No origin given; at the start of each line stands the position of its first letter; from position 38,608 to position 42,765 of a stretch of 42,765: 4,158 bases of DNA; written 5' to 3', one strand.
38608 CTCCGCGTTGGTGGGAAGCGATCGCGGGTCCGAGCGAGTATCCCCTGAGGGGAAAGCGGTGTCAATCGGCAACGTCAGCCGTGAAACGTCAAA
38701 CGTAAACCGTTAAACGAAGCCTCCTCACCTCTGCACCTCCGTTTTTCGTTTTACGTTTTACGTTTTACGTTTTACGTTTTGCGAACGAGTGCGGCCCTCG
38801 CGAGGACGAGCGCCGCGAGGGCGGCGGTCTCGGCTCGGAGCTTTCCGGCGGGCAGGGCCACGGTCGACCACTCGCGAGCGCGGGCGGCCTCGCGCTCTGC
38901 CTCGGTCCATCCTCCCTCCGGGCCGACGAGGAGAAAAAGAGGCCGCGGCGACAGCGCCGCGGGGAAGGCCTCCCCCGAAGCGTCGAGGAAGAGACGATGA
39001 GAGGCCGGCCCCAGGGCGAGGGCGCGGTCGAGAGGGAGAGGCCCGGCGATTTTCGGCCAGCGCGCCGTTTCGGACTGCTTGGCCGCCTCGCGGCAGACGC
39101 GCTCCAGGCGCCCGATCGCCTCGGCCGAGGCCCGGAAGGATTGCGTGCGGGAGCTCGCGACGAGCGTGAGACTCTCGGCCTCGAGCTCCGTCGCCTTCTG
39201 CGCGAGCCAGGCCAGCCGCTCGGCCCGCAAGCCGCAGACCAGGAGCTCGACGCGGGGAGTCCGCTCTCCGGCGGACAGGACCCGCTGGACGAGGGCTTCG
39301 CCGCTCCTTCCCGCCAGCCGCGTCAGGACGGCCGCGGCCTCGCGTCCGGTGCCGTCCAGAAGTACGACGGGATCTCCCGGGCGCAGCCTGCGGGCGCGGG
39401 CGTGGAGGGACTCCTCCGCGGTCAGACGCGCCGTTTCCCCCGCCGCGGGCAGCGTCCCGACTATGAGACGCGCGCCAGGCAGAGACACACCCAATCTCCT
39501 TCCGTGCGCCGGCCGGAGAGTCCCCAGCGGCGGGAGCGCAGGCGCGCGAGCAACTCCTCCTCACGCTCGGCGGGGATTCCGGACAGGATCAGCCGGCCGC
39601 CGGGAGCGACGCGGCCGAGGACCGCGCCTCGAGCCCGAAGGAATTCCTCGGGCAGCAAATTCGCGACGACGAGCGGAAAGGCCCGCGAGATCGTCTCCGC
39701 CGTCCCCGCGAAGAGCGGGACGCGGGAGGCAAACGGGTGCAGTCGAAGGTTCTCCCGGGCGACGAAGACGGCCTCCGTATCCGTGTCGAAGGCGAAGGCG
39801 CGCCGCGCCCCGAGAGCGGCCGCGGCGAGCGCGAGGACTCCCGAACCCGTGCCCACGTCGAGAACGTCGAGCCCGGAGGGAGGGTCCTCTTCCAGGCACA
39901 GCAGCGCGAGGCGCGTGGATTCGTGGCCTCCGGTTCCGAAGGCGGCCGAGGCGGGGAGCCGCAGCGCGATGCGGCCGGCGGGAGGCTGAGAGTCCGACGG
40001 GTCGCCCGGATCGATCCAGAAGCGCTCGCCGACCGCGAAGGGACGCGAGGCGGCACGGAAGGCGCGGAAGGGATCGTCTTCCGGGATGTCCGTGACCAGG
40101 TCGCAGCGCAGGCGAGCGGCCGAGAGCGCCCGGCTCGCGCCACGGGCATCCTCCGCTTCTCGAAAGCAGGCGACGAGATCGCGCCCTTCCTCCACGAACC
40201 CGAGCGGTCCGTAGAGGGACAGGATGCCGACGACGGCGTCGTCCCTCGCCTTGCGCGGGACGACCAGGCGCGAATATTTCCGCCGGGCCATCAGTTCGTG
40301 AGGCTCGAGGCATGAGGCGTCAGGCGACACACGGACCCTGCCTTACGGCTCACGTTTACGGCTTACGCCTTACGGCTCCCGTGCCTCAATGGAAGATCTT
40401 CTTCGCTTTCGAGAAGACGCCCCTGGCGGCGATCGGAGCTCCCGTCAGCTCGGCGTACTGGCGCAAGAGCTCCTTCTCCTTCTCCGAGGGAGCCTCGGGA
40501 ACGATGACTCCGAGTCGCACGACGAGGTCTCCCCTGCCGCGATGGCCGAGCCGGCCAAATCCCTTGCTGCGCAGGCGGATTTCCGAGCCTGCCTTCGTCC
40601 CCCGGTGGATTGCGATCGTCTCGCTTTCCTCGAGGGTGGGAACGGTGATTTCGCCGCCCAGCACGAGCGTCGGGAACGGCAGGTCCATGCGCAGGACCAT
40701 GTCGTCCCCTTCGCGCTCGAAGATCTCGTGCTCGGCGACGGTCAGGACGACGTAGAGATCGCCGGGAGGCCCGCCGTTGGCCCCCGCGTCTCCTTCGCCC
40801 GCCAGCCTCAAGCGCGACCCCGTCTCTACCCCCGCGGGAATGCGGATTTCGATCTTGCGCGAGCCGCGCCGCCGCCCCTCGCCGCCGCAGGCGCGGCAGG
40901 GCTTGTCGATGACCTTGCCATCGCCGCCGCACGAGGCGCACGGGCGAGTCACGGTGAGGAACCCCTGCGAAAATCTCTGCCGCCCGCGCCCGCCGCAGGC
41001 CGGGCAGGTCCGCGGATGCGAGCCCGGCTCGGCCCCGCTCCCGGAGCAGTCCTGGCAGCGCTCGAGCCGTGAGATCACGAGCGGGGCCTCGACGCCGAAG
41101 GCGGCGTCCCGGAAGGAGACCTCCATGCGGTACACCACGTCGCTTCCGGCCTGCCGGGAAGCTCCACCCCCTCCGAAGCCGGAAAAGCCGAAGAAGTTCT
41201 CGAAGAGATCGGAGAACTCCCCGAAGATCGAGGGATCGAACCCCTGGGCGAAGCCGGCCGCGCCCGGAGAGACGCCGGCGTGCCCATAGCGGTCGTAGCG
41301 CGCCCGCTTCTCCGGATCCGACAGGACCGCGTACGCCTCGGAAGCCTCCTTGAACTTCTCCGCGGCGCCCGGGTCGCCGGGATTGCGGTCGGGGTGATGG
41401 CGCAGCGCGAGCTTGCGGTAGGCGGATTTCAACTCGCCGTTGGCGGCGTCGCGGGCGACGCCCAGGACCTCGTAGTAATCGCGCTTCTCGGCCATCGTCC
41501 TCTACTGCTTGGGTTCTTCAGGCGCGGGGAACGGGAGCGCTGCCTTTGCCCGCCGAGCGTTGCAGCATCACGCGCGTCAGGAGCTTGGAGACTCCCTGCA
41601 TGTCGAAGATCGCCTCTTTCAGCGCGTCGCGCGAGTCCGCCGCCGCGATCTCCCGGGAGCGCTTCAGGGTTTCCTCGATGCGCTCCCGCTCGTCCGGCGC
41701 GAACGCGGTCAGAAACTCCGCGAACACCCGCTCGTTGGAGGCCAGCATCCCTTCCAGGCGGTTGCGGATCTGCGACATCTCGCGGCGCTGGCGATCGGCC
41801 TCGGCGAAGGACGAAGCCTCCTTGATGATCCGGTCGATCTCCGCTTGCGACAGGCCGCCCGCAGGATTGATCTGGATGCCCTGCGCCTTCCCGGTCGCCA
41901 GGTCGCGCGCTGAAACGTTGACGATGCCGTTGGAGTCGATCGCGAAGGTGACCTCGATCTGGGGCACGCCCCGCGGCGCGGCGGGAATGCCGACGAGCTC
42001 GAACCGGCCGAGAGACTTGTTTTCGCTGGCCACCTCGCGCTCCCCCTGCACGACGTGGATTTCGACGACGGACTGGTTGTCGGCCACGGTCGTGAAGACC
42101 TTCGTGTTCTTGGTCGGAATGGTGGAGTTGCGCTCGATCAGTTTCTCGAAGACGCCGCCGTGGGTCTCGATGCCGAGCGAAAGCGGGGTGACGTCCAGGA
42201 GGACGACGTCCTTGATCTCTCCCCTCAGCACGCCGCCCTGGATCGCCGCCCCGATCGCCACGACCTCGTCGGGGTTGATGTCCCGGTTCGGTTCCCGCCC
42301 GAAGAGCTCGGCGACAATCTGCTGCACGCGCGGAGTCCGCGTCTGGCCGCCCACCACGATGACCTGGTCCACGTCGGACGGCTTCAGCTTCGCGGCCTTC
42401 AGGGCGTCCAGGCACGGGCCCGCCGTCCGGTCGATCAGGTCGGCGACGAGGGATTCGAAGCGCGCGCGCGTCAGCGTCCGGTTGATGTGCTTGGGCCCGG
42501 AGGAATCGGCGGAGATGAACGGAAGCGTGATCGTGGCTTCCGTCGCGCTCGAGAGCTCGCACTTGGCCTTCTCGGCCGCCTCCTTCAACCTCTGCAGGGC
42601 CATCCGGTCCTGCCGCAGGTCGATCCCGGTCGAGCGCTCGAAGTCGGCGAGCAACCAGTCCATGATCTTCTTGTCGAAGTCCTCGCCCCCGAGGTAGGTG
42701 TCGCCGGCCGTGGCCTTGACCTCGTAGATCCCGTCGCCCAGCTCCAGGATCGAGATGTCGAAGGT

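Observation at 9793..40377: A class of intergenic micro-repeat hairpins: tandem 7/8-mers plus their inverted tandem complement, always abutting a stop codon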

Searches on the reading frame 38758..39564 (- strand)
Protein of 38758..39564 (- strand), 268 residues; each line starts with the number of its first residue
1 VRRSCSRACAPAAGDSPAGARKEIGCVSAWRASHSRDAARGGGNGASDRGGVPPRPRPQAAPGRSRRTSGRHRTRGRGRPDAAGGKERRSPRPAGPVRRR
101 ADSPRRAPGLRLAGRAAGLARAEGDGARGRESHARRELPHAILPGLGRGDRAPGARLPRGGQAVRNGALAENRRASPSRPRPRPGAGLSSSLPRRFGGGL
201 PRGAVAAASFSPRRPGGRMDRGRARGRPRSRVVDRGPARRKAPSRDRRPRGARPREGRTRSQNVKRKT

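Call 17: search_protein_families(library=ncbifam, proteins=[window:38758-39564:-])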
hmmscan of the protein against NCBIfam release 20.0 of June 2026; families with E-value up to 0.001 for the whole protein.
window:38758-39564:- (268 aa): 0 families

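Call 34: search_protein_families(library=pfam, proteins=[window:38758-39564:-], max_evalue=0.00001)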
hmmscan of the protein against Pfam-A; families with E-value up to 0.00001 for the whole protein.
window:38758-39564:- (268 aa): 0 families

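Call 86: search_protein_families(library=pfam, proteins=[window:38772-39494:-], max_evalue=0.001)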
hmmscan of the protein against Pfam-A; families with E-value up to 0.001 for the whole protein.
window:38772-39494:- (240 aa): 2 families
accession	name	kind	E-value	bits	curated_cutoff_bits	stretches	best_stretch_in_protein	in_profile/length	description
PF04452.19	Methyltrans_RNA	-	1.8e-30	106.1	23.9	1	79-231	3-163/165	RNA methyltransferase domain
PF20260.4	PUA_4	-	1.1e-05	25.9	23.9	1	24-60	1-38/48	RNA methyltransferase PUA domain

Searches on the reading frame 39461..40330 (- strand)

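Call 17: search_protein_families(library=ncbifam, proteins=[window:39461-40330:-])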
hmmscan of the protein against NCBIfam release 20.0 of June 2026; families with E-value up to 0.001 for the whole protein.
window:39461-40330:- (289 aa): 15 families
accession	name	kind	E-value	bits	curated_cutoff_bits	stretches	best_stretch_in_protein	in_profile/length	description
TIGR00406.1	prmA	equivalog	5.4e-32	111.4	183.15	1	80-281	88-288/288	50S ribosomal protein L11 methyltransferase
NF001790.0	PRK00517.3-3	equivalog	4e-31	108.3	269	1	80-286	52-260/262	50S ribosomal protein L11 methyltransferase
NF001785.0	PRK00517.2-2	equivalog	2.4e-25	89.3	188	1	29-285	19-279/282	50S ribosomal protein L11 methyltransferase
NF001786.0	PRK00517.2-4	equivalog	2.1e-22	79.5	327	1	91-286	86-273/277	50S ribosomal protein L11 methyltransferase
NF001784.0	PRK00517.2-1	equivalog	4.6e-20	72.3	244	1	114-283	111-287/290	50S ribosomal protein L11 methyltransferase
TIGR03534.1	RF_mod_PrmC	equivalog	2.7e-08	33.6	199.1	1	145-224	80-163/253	peptide chain release factor N(5)-glutamine methyltransferase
NF043040.1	corrin_prot_MT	hypoth_equivalog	8.9e-08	31.8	180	1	152-248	41-146/216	corrinoid protein-associated methyltransferase CpaM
NF011529.0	PRK14968.1-3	equivalog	6.2e-06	25.8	162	1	155-201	37-82/198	putative methyltransferase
TIGR00536.1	hemK_fam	subfamily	6.3e-06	25.5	115.5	1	148-207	111-170/286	HemK family protein methyltransferase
TIGR02021.1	BchM-ChlM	equivalog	2.9e-05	23.6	158.9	1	135-223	36-124/218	magnesium protoporphyrin IX methyltransferase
TIGR02469.1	CbiT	equivalog_domain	5.9e-05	23.3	78.3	1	151-212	18-79/124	precorrin-6Y C5,15-methyltransferase (decarboxylating) subunit CbiT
TIGR03533.1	L3_gln_methyl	equivalog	0.00013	21.4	229.7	1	155-224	124-196/284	50S ribosomal protein L3 N(5)-glutamine methyltransferase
TIGR01983.1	UbiG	equivalog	0.00015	21.1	102.95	1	148-223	45-122/228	bifunctional 2-polyprenyl-6-hydroxyphenol methylase/3-demethylubiquinol 3-O-methyltransferase UbiG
NF050150.1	RiPP_MTase_ApyS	equivalog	0.0005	19.4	400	1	155-222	144-212/323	RiPP biosynthesis methyltransferase ApyS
NF047853.1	tRm6a37MtseTrmN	equivalog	0.00096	18.9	350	0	155-210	46-103/244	tRNA(1)(Val) (adenine(37)-N(6))-methyltransferase TrmN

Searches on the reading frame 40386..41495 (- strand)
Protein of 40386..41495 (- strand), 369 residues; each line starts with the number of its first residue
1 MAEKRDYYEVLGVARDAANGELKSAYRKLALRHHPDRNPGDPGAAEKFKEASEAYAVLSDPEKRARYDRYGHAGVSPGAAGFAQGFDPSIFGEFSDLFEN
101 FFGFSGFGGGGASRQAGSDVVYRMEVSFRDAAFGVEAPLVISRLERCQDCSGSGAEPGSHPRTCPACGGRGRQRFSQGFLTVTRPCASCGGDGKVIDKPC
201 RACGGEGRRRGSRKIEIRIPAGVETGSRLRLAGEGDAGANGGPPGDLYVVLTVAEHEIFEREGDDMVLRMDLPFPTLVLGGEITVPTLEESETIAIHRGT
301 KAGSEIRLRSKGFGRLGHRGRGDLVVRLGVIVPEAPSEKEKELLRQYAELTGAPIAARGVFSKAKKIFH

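Call 17: search_protein_families(library=ncbifam, proteins=[window:40386-41495:-])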
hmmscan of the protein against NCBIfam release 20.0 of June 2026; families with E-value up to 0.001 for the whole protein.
window:40386-41495:- (369 aa): 14 families
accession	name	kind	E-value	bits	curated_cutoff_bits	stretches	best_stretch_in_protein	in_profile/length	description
NF010894.0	PRK14301.1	equivalog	2.2e-130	434.9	548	1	3-355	2-356/373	chaperone protein DnaJ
NF008035.0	PRK10767.1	subfamily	9.4e-128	426.4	338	1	3-367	2-368/374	molecular chaperone DnaJ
TIGR02349.1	DnaJ_bact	equivalog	8.5e-120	400.4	377.2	1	6-349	1-352/354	molecular chaperone DnaJ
NF010885.0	PRK14292.1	equivalog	1.5e-99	333.5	585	1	6-369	3-369/371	chaperone protein DnaJ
NF010871.0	PRK14278.1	equivalog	2.6e-99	332.6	502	1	5-365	3-365/378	molecular chaperone DnaJ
NF010874.0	PRK14281.1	equivalog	4.2e-94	315.9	619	1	4-350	2-372/397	chaperone protein DnaJ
NF010872.0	PRK14279.1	equivalog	1.5e-89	300.9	556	1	4-349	8-377/394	molecular chaperone DnaJ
NF010892.0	PRK14299.1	equivalog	1.2e-59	202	392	2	4-137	3-149/291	chaperone protein DnaJ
NF037946.1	terminal_TopJ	equivalog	2.5e-59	201.6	300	2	1-96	1-92/810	terminal organelle assembly protein TopJ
NF007618.0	PRK10266.1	equivalog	2.7e-46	158.4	403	2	211-350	156-293/306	curved DNA-binding protein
TIGR03835.1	termin_org_DnaJ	equivalog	3e-34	118.6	512.25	1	4-95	1-88/871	terminal organelle assembly protein TopJ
NF050028.1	CldAdptActJ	equivalog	2.5e-08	34.3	150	1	6-67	3-69/93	cold adaptation protein ActJcold adaptation protein ActJ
NF006948.0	PRK09430.1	equivalog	2.1e-05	24.3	162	1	6-37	201-232/267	co-chaperone DjlA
NF002935.0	PRK03578.1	equivalog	0.00071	20.1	198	1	4-67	5-75/176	Fe-S protein assembly co-chaperone HscB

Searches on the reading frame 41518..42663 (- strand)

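Call 17: search_protein_families(library=ncbifam, proteins=[window:41518-42663:-])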
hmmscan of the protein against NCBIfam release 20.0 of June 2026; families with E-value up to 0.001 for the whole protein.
window:41518-42663:- (381 aa): 9 families
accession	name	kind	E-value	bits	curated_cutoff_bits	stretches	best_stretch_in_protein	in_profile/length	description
NF001413.0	PRK00290.1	equivalog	3.5e-154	514.5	648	1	1-371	229-599/625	molecular chaperone DnaK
TIGR02350.1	prok_dnaK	equivalog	4.9e-150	500.7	822.55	1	1-364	228-592/596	molecular chaperone DnaK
NF009947.0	PRK13411.1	equivalog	4.5e-133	444.7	1002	1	2-341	232-572/662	molecular chaperone DnaK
NF009946.0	PRK13410.1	equivalog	1.2e-130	436.8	1019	1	2-364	233-599/669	molecular chaperone DnaK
NF003520.0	PRK05183.1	subfamily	1e-95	321.4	620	1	9-365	251-603/621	Fe-S protein assembly chaperone HscA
TIGR01991.1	HscA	equivalog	1.9e-95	320.6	708.55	1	10-369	232-587/600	Fe-S protein assembly chaperone HscA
NF002399.0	PRK01433.1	equivalog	5.4e-64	216.8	743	1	46-357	273-568/595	Fe-S protein assembly chaperone HscA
NF008673.0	PRK11678.1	equivalog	2.5e-06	26.6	331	1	16-122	328-424/450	molecular chaperone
TIGR01312.1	XylB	equivalog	1.6e-05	23.7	380.25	1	61-152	361-444/481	xylulokinase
